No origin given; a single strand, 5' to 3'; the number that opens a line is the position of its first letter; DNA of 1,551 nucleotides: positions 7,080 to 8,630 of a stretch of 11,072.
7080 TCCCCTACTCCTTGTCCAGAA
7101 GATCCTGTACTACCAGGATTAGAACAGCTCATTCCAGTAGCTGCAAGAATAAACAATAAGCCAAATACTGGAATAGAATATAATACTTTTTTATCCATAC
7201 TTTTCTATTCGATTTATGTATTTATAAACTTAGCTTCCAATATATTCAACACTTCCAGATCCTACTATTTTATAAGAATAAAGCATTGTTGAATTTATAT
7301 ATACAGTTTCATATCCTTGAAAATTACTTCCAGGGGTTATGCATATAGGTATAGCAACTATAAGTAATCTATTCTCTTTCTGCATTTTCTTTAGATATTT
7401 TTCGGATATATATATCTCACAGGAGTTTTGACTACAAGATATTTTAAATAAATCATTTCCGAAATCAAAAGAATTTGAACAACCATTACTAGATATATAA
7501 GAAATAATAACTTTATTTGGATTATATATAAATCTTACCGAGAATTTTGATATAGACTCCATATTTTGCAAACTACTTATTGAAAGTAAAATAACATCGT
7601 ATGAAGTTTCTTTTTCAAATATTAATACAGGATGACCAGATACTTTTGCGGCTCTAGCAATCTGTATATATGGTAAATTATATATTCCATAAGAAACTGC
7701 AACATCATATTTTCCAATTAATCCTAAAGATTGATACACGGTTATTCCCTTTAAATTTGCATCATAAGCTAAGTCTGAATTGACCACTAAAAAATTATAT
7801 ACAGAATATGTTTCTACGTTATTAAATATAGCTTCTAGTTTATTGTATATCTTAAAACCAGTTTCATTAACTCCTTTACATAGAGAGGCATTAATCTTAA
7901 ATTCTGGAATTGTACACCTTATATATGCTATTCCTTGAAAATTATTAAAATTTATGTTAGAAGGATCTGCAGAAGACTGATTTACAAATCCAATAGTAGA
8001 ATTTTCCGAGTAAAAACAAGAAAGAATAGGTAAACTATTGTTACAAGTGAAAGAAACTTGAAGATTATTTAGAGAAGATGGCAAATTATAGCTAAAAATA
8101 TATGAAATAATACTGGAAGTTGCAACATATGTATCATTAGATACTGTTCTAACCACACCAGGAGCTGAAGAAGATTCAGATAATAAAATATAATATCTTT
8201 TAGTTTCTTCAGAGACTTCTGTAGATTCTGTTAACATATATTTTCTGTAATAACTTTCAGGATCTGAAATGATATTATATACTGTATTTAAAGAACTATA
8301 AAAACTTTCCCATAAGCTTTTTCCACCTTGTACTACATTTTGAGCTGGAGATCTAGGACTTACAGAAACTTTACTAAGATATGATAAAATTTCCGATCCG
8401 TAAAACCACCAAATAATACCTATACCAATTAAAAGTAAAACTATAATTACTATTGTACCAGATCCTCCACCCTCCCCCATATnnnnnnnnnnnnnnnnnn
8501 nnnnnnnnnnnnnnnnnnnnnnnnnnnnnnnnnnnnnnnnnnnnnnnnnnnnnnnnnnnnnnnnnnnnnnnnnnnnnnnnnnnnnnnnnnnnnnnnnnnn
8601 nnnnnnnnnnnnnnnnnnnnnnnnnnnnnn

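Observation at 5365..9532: Four-gene block of orphan exported proteins between Pelota and aIF2-alpha: candidate uncharacterised cell-surface or host-contact module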

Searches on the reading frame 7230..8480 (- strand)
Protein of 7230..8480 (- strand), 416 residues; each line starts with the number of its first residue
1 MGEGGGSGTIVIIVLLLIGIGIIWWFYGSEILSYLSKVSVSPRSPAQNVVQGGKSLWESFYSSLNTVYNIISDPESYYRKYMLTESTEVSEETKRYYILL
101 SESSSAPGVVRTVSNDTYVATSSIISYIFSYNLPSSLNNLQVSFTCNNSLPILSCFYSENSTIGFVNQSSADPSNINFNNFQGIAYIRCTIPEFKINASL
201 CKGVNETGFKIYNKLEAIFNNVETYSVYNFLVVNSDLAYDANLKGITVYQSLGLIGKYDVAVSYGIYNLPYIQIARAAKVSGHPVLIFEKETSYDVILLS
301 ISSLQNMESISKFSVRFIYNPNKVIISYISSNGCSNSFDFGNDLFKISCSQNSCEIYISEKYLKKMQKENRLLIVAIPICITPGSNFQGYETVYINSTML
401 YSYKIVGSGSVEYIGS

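Call 3: search_protein_families(library=pfam, proteins=[window:7230-8480:-], max_evalue=1)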
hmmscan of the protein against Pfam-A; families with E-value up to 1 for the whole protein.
window:7230-8480:- (416 aa): 2 families
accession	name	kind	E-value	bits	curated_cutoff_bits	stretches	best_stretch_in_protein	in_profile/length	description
PF17811.6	JHD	-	0.13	13.1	23.4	1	22-62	29-69/104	Jumonji helical domain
PF24951.3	LisH_PAC1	-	0.17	12.1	27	0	322-339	8-25/36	PAC1 LisH domain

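Call 4: search_protein_families(library=ncbifam, proteins=[window:7230-8480:-], max_evalue=1)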
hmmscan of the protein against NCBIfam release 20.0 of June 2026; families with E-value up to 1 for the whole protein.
window:7230-8480:- (416 aa): 0 families

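Call 6: find_encoding_contigs(protein=window:7230-8480:-, flank=10000, max_places=6)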
Protein window:7230-8480:- (416 aa): no gene with exactly this product is on record in the collection.

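Call 17: search_protein_representatives(protein=window:7230-8480:-)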
Query: 416 residues. Proteins with E-value up to 0.001 (for the whole library): 13; up to 1e-10: 12; up to 1e-30: 6. The best 13 are listed.
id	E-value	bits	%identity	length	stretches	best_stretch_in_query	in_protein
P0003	4.8e-266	898.5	100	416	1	1-416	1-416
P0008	5.0e-79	282.8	38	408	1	5-414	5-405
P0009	1.0e-46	176.4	34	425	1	10-413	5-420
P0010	3.5e-46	174.7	30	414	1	5-414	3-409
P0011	6.9e-42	160.5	36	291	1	127-414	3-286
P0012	5.9e-31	124.5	34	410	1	8-413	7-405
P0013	5.7e-29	118.0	32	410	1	12-406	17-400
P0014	3.4e-21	92.4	30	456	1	52-414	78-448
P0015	2.3e-16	76.5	32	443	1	55-414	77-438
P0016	6.7e-15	71.7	31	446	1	182-405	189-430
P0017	7.5e-15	71.5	27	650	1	14-414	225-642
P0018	4.2e-12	62.5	28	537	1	166-413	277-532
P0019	1.7e-07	47.3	30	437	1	115-413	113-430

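Call 18: find_related_loci(query=A2, collection=genome_contigs, flank=10000)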
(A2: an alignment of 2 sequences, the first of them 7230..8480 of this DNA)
Query A2 (416 aa) in genome_contigs; peptide patterns used: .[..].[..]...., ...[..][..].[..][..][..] (x = any residue, [..] = any of these).
130 stretches matched a pattern; 1 encode a relative of the query (tblastn E <= 1e-3); 1 distinct loci.
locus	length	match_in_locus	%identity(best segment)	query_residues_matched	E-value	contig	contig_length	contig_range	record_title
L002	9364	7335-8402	33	57-413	7e-55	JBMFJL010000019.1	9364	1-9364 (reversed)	MAG: Nanopusillaceae archaeon isolate KM4331-16 NODE_19_length_9364_cov_4.333154, whole genome shotgun sequence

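Call 20: find_encoding_contigs(protein=P0008, flank=10000, max_places=3)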
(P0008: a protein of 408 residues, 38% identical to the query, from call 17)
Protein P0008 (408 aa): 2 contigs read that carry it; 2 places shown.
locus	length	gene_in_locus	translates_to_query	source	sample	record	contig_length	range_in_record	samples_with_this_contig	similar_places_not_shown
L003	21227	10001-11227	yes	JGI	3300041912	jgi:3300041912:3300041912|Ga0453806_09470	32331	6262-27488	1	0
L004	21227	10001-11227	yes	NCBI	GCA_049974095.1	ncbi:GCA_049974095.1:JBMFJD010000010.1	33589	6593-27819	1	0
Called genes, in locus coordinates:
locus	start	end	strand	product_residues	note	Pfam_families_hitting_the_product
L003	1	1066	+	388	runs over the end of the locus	-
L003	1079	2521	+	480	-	PF01139:RtcB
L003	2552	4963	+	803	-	PF03104:DNA_pol_B_exo1, PF13482:RNase_H_2 (weak), PF10108:DNA_pol_B_exo2, PF00136:DNA_pol_B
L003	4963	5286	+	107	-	-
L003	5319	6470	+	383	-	-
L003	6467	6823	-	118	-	-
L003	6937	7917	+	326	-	-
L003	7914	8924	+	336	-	PF26356:Pelota_N, PF03465:eRF1_3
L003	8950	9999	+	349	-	-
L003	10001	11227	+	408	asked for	-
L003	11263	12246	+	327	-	-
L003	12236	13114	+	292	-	-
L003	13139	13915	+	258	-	PF00575:S1 (weak), PF07541:EIF_2_alpha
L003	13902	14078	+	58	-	PF04135:Nop10p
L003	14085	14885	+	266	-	PF09754:PAC2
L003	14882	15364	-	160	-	PF27325:MJ0538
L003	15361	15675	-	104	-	PF00935:Ribosomal_L44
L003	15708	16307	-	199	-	PF05916:Sld5 (weak), PF22090:Gins51_C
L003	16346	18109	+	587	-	PF17915:zf_Rg, PF00271:Helicase_C (faint), PF00270:DEAD, PF04851:ResIII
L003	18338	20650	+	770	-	PF08351:TmcA_N, PF05127:NAT10_TcmA_helicase, PF13718:GNAT_acetyltr_2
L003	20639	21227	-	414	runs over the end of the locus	PF00266:Aminotran_5, PF00155:Aminotran_1_2, PF01041:DegT_DnrJ_EryC1, PF01053:Cys_Met_Meta_PP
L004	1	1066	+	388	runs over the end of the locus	-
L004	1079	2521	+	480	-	PF01139:RtcB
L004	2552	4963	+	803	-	PF03104:DNA_pol_B_exo1, PF13482:RNase_H_2 (weak), PF10108:DNA_pol_B_exo2, PF00136:DNA_pol_B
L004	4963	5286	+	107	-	-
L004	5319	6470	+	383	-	-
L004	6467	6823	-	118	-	-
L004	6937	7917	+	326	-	-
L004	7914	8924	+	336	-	PF26356:Pelota_N, PF03465:eRF1_3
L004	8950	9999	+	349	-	-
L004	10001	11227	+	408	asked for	-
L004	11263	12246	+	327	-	-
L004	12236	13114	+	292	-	-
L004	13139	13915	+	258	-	PF00575:S1 (weak), PF07541:EIF_2_alpha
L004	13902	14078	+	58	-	PF04135:Nop10p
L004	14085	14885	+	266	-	PF09754:PAC2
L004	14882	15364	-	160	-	PF27325:MJ0538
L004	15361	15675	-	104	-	PF00935:Ribosomal_L44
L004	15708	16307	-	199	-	PF05916:Sld5 (weak), PF22090:Gins51_C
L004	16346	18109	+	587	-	PF17915:zf_Rg, PF00271:Helicase_C (faint), PF00270:DEAD, PF04851:ResIII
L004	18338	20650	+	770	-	PF08351:TmcA_N, PF05127:NAT10_TcmA_helicase, PF13718:GNAT_acetyltr_2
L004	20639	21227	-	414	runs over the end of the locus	PF00266:Aminotran_5, PF00155:Aminotran_1_2, PF01041:DegT_DnrJ_EryC1, PF01053:Cys_Met_Meta_PP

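Call 22: find_encoding_contigs(protein=P0009, flank=8000, max_places=2)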
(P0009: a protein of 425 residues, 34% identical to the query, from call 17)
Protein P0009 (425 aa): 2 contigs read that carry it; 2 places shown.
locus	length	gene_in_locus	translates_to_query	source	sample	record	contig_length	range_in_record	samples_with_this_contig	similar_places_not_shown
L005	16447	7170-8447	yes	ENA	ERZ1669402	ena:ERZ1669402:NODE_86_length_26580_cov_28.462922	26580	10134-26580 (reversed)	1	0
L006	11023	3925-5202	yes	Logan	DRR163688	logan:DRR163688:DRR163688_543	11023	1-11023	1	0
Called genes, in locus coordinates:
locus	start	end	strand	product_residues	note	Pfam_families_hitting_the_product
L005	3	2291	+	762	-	?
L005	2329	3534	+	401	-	PF01442:Apolipoprotein (faint), PF04513:Baculo_PEP_C (faint), PF07889:DUF1664 (faint)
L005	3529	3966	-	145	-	-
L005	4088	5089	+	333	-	-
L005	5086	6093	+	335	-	PF26356:Pelota_N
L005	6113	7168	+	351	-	-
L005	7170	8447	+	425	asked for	-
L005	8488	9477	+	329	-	-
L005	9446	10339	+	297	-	-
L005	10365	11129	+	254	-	PF00575:S1, PF07541:EIF_2_alpha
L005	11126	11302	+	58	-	PF04135:Nop10p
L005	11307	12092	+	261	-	PF09754:PAC2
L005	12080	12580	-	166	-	PF27325:MJ0538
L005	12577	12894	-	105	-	PF00935:Ribosomal_L44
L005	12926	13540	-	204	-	-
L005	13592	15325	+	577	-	PF17915:zf_Rg, PF04851:ResIII, PF00270:DEAD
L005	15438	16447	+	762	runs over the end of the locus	PF08351:TmcA_N, PF05127:NAT10_TcmA_helicase, PF00583:Acetyltransf_1 (weak), PF13718:GNAT_acetyltr_2, PF13508:Acetyltransf_7 (faint), PF13718:GNAT_acetyltr_2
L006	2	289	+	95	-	?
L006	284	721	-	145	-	-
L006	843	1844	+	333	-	-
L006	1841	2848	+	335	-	PF26356:Pelota_N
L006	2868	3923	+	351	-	-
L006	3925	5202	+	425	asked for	-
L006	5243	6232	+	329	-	-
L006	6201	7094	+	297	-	-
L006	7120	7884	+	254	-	PF00575:S1, PF07541:EIF_2_alpha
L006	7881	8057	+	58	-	PF04135:Nop10p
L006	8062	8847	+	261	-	PF09754:PAC2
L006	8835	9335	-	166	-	PF27325:MJ0538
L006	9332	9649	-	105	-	PF00935:Ribosomal_L44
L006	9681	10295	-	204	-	-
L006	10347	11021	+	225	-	?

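Call 23: find_encoding_contigs(protein=P0014, flank=8000, max_places=2)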
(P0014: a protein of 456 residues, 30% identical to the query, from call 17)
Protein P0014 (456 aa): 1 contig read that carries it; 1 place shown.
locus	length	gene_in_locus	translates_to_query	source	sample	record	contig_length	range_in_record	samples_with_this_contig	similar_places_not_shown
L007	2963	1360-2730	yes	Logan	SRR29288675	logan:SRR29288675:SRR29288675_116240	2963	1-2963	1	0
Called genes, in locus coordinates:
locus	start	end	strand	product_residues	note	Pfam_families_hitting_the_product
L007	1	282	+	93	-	?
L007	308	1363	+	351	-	-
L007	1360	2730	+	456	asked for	-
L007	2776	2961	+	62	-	?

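Call 24: find_encoding_contigs(protein=P0017, flank=8000, max_places=2)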
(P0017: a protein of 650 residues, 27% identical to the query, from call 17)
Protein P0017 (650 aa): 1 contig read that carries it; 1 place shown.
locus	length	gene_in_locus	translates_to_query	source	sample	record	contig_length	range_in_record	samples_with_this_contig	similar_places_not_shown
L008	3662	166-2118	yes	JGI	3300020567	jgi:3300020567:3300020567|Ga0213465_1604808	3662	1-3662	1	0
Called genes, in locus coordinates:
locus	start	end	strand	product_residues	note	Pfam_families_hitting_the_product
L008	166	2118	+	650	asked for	-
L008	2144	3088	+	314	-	-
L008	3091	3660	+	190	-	?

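Call 25: find_encoding_contigs(protein=P0016, flank=8000, max_places=2)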
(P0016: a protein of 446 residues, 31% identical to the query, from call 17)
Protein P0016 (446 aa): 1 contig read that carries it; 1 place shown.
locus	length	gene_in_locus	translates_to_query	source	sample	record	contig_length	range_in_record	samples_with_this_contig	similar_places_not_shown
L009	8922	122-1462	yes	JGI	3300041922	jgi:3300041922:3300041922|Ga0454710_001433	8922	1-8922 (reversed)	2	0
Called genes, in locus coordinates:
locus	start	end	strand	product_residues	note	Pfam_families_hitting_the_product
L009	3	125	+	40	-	?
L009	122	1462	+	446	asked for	-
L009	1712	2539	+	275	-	-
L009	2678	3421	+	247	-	-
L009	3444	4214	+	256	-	PF00575:S1 (weak), PF07541:EIF_2_alpha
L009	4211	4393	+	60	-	PF04135:Nop10p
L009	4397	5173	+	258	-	PF09754:PAC2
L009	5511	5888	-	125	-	PF00154:RecA_N (weak), PF13481:AAA_25 (weak), PF06745:ATPase, PF23442:DUF7125 (weak)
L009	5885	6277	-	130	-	-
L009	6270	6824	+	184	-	PF01092:Ribosomal_S6e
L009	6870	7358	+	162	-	-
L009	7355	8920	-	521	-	?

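Call 26: find_encoding_contigs(protein=P0012, flank=8000, max_places=2)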
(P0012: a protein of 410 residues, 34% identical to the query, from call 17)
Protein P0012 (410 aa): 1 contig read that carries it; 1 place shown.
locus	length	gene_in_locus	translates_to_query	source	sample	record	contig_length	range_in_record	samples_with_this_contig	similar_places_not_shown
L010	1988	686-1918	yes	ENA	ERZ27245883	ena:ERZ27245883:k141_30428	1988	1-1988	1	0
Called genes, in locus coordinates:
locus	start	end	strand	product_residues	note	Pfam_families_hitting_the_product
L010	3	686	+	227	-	?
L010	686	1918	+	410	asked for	-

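Call 27: find_encoding_contigs(protein=P0010, flank=8000, max_places=2)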
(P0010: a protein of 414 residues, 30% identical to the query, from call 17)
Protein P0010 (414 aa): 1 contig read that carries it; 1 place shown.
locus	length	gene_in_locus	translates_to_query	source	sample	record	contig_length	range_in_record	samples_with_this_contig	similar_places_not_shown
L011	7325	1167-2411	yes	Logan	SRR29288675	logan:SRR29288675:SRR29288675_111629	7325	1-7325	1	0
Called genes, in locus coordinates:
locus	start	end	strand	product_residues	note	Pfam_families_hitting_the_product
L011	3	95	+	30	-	?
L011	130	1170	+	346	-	-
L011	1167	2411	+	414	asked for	-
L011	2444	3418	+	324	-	-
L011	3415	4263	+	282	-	-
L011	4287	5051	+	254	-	PF07541:EIF_2_alpha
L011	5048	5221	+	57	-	PF04135:Nop10p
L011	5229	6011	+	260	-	PF09754:PAC2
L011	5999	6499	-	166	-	PF27325:MJ0538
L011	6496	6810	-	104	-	PF00935:Ribosomal_L44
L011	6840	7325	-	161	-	?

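Call 32: list_cluster_members(proteins=[P0008, P0009, P0010, P0012, P0013, P0014, P0015, P0016, P0017, P0019])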
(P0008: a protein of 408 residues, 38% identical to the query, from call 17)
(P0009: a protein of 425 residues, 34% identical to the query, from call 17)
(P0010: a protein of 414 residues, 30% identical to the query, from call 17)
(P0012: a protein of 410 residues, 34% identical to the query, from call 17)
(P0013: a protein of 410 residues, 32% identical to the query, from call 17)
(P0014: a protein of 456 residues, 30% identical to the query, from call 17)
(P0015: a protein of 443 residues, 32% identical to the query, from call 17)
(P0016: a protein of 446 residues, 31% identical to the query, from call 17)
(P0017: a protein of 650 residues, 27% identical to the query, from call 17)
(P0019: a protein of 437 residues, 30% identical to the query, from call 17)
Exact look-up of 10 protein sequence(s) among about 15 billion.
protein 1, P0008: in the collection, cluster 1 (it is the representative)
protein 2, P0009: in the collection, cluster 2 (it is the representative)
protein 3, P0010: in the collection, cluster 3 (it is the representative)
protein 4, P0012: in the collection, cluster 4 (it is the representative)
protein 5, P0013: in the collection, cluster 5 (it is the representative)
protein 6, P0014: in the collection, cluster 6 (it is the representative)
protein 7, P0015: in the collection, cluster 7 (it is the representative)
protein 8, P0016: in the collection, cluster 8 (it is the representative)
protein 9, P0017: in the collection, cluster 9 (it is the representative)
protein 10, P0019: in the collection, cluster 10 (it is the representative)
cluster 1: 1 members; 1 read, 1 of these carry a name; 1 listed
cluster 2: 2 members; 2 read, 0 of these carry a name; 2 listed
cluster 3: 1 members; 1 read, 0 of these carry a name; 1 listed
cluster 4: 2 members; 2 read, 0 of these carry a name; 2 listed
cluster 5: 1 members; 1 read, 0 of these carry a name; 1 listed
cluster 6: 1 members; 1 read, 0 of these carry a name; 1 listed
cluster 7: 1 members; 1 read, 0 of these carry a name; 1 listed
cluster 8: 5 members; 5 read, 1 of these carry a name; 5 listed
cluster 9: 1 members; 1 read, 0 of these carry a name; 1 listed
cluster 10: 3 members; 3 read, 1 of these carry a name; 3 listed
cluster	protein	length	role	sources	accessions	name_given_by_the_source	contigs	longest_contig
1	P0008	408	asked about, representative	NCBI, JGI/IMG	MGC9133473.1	MAG: hypothetical protein ACP5GJ_03690 [Nanopusillaceae archaeon] | hypothetical protein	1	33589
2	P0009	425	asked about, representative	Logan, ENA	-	-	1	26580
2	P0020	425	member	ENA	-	-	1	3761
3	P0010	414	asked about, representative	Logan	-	-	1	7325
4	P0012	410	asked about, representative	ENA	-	-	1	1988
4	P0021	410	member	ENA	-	-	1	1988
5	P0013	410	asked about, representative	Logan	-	-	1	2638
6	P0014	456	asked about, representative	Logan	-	-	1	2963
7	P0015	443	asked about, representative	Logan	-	-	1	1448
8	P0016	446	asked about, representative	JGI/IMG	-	hypothetical protein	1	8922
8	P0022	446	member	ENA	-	-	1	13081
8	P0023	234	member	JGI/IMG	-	-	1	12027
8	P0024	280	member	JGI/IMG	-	-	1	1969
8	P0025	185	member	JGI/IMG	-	-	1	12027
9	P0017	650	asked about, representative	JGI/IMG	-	-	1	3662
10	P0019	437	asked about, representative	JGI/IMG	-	-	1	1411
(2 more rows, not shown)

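Call 55: search_protein_families(library=pfam, proteins=[L003:6937-7917:+, L005:4088-5089:+, L003:5319-6470:+, L003:6467-6823:-, L003:4963-5286:+], max_evalue=0.01)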
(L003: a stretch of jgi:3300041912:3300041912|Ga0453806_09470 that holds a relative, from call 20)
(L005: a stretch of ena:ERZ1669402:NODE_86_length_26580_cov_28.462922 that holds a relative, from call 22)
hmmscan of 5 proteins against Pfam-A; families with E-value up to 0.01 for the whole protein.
L003:6937-7917:+ (326 aa): 2 families
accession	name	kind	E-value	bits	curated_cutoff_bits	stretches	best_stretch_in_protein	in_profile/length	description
PF01478.23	Peptidase_A24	-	0.00088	20.1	26.5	1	10-113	2-102/104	Type IV leader peptidase family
PF06819.16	Arc_PepC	-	0.0099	16.5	23.4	0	283-304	84-105/110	Archaeal Peptidase A24 C-terminal Domain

L005:4088-5089:+ (333 aa): 1 family
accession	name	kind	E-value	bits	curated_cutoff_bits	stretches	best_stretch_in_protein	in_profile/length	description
PF01478.23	Peptidase_A24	-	0.0016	19.3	26.5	1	17-119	1-100/104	Type IV leader peptidase family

L003:5319-6470:+ (383 aa): 9 families
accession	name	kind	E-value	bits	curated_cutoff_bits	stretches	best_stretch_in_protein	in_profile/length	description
PF05531.17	NPV_P10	-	1.3e-07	32.4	29.8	1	11-69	7-69/75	Nucleopolyhedrovirus P10 protein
PF04513.17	Baculo_PEP_C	-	3.3e-05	24.4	38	0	267-345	31-112/140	Baculovirus polyhedron envelope protein, PEP, C terminus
PF07889.17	DUF1664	-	6.1e-05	23.5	34.6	0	245-343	26-122/124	Protein of unknown function (DUF1664)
PF04108.17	ATG17_like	-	0.00023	21.2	43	1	205-374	112-284/355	Autophagy protein ATG17-like domain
PF12296.13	HsbA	-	0.00058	20.8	33.5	0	76-130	8-62/121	Hydrophobic surface binding protein A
PF23005.1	DUF7032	-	0.00083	19.6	27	0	279-322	7-54/115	Domain of unknown function (DUF7032)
PF05377.16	FlaC_arch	-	0.00095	20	27.8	1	288-332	1-45/55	Flagella accessory protein C (FlaC)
PF06013.18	WXG100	-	0.0015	19.2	27.3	0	289-317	46-74/86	Proteins of 100 residues with WXG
PF19111.5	DUF5798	-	0.0053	17.4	27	0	104-140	22-58/89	Family of unknown function (DUF5798)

L003:6467-6823:- (118 aa): 0 families

L003:4963-5286:+ (107 aa): 5 families
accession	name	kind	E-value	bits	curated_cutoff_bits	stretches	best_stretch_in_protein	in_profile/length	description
PF09537.16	DUF2383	-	0.0012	19.5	30.8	1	4-60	40-94/111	Domain of unknown function (DUF2383)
PF06103.16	DUF948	-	0.0052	17.4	37.2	0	35-98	24-87/89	Bacterial protein of unknown function (DUF948)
PF07200.18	Mod_r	-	0.0058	17.1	30.1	1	5-99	16-108/146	Modifier of rudimentary (Mod(r)) protein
PF06160.17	EzrA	-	0.0066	15.2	39.6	1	3-78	109-184/557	Septation ring formation regulator, EzrA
PF07889.17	DUF1664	-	0.0081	16.6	34.6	0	9-93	41-122/124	Protein of unknown function (DUF1664)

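Call 116: search_protein_families(library=phrogs, proteins=[window:7230-8480:-], max_evalue=0.1)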
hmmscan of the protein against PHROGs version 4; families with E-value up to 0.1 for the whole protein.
window:7230-8480:- (416 aa): 0 families

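Call 117: search_protein_families(library=padloc, proteins=[window:7230-8480:-], max_evalue=0.1)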
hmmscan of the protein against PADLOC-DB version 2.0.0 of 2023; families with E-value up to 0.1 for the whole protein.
window:7230-8480:- (416 aa): 0 families
